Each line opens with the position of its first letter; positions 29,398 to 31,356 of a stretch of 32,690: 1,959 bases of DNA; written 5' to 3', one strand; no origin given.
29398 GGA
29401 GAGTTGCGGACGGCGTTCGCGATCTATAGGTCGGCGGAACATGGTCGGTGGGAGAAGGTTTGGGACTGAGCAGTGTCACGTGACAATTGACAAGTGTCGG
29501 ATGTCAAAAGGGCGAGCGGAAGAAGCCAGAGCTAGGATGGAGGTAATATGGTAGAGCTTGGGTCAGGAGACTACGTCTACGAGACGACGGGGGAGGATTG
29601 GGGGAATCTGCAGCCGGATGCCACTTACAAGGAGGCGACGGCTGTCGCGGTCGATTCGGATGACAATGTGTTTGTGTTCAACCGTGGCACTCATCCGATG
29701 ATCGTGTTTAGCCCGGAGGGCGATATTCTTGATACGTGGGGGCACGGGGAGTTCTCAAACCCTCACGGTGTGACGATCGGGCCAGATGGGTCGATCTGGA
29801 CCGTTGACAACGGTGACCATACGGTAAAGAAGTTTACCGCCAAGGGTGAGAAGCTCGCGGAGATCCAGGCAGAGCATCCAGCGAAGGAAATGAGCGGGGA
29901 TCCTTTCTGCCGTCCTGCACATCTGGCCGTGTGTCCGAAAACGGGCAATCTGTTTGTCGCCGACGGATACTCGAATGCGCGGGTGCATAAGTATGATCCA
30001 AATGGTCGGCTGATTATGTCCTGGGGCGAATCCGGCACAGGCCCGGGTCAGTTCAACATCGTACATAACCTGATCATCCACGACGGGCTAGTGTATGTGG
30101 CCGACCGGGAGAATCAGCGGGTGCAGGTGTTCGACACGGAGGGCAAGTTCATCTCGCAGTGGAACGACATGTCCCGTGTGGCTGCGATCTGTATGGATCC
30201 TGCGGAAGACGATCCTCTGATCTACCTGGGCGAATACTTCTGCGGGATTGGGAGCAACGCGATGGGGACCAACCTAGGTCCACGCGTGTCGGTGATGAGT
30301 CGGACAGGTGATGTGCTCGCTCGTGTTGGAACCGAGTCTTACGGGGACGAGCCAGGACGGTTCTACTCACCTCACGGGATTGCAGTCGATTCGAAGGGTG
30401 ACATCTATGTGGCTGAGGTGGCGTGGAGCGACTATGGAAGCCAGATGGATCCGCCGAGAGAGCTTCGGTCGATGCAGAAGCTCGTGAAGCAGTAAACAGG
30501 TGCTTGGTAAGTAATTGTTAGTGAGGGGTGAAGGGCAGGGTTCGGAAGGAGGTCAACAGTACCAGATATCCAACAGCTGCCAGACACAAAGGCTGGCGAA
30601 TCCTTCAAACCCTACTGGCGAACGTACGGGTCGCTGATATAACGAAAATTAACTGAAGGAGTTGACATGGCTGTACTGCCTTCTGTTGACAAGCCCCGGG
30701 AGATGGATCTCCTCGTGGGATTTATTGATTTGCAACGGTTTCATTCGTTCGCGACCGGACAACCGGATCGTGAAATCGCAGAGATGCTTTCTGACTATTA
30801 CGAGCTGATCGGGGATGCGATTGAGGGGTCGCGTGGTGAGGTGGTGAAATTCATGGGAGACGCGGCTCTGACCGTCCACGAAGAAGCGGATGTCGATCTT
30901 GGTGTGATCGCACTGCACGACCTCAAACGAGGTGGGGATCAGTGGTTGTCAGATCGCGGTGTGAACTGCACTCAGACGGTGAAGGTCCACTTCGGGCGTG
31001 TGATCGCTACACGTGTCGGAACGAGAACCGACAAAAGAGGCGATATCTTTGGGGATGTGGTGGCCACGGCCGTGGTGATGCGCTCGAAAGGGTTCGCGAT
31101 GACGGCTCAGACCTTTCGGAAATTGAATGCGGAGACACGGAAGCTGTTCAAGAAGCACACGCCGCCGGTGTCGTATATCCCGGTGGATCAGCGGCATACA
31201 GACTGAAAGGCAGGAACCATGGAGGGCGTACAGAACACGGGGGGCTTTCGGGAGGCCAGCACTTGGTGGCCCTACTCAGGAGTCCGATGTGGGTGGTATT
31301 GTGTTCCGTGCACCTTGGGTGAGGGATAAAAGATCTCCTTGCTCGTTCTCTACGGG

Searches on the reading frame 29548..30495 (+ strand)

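Call 6: search_protein_families(library=pfam, proteins=[window:29548-30495:+])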
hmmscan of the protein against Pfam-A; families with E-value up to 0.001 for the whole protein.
window:29548-30495:+ (315 aa): 7 families
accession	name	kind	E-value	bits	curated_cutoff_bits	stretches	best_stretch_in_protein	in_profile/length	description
PF01436.27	NHL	-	8.7e-30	101.7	20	4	69-96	1-28/28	NHL repeat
PF08450.18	SGL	-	2.6e-09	37.5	26.3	0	70-108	184-222/246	SMP-30/Gluconolactonase/LRE-like region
PF17170.10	DUF5128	-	3.2e-08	33.6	22.9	1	170-204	44-78/321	6-bladed beta-propeller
PF22701.2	Mala_s_1-like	-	1.6e-06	28.5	27.5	1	32-138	92-193/195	Mal s 1 allergenic protein-like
PF06739.17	SBBP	-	7.5e-06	26.2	20.5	0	274-289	14-29/38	Beta-propeller repeat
PF24684.1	Vgb_lyase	-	2.9e-05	23.5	50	0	33-100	60-127/290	Virginiamycin B lyase family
PF25021.1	TEN_NHL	-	0.00028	20.4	27.1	0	270-290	139-159/357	Teneurin NHL domain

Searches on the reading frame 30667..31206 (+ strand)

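Call 19: search_protein_families(library=pfam, proteins=[window:30667-31206:+], max_evalue=0.01)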
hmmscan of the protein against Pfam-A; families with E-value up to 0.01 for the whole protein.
window:30667-31206:+ (179 aa): 1 family
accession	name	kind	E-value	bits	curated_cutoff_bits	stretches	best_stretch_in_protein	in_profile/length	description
PF00211.25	Guanylate_cyc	-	5e-08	33.2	21.9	1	15-149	9-151/183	Adenylate and Guanylate cyclase catalytic domain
